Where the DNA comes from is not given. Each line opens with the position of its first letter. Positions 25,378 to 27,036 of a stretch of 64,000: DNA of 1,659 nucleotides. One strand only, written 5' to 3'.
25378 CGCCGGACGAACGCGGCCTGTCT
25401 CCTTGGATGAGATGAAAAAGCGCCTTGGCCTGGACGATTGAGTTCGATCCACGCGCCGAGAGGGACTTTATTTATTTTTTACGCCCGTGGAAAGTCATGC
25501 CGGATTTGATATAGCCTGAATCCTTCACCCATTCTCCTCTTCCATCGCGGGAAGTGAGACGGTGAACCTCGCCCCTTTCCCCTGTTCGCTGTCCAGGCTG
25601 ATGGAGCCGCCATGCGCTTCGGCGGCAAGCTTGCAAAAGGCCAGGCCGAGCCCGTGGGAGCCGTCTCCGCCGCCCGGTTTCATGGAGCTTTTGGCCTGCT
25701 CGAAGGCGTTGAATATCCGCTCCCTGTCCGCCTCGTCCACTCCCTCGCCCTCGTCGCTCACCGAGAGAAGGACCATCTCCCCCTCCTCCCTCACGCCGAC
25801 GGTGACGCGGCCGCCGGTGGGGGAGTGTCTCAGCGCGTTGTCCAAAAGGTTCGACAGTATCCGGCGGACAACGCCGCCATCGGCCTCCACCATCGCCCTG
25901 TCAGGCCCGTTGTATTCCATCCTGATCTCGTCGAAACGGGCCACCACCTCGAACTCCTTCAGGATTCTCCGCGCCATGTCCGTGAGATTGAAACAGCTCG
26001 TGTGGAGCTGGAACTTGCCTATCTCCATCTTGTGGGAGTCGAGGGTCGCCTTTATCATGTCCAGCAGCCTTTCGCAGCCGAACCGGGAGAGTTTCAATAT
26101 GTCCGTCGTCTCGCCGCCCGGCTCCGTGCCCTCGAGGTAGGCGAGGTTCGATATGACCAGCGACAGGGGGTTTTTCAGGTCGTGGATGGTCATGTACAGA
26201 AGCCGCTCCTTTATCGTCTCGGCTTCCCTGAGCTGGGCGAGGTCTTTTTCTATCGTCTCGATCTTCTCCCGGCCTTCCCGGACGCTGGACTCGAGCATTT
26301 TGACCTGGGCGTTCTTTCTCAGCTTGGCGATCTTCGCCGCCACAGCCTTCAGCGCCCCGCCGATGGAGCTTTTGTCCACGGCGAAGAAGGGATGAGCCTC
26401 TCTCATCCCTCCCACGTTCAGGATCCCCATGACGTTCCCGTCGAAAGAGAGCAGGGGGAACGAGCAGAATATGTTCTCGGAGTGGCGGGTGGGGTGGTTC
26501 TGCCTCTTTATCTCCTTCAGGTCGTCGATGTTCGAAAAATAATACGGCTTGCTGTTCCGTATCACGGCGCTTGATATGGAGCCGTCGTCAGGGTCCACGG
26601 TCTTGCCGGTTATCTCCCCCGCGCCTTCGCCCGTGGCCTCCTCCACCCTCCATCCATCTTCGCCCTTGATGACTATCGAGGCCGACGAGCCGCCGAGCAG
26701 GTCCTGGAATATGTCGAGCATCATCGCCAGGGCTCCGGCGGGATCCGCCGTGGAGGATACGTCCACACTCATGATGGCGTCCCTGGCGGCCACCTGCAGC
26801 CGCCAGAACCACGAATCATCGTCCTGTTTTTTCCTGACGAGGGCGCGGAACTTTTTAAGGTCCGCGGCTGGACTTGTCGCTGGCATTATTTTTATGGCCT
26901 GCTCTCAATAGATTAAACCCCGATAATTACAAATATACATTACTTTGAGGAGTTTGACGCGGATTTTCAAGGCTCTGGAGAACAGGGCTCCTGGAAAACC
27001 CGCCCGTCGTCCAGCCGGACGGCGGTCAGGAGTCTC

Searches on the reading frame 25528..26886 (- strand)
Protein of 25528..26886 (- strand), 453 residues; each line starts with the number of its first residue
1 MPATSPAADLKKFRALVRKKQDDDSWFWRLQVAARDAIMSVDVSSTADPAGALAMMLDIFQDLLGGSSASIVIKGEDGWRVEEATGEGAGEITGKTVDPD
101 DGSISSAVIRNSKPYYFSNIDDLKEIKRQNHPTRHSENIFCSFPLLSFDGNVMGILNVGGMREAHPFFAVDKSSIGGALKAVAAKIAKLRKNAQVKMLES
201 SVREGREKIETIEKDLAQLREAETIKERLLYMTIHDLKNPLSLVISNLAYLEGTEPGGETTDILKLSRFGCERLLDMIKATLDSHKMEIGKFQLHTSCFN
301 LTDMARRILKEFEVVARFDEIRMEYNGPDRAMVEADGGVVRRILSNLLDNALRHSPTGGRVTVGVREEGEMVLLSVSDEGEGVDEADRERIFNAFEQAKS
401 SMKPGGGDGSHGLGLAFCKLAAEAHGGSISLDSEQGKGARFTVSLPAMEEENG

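Call 3: search_protein_families(library=pfam, proteins=[window:25528-26886:-], max_evalue=10)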
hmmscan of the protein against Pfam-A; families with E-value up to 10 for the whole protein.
window:25528-26886:- (453 aa): 7 families
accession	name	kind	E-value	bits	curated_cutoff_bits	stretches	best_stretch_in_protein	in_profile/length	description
PF02518.31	HATPase_c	-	3.1e-27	95.6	26.4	1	340-447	6-109/111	Histidine kinase-, DNA gyrase B-, and HSP90-like ATPase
PF13185.12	GAF_2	-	4.4e-09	37.1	28.6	1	47-163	2-113/136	GAF domain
PF14501.12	HATPase_c_5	-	3.9e-05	24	22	1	342-436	8-93/102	GHKL domain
PF00512.31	HisKA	-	5.2e-05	23.6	26.9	1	226-288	2-64/66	His Kinase A (phospho-acceptor) domain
PF13589.12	HATPase_c_3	-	0.00057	20.4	25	1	344-423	7-87/137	Histidine kinase-, DNA gyrase B-, and HSP90-like ATPase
PF13581.12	HATPase_c_2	-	0.05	14.1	27.4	1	344-419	40-106/127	Histidine kinase-like ATPase domain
PF10112.14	Halogen_Hydrol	-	0.26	11.7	29.8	1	192-229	60-97/191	5-bromo-4-chloroindolyl phosphate hydrolysis protein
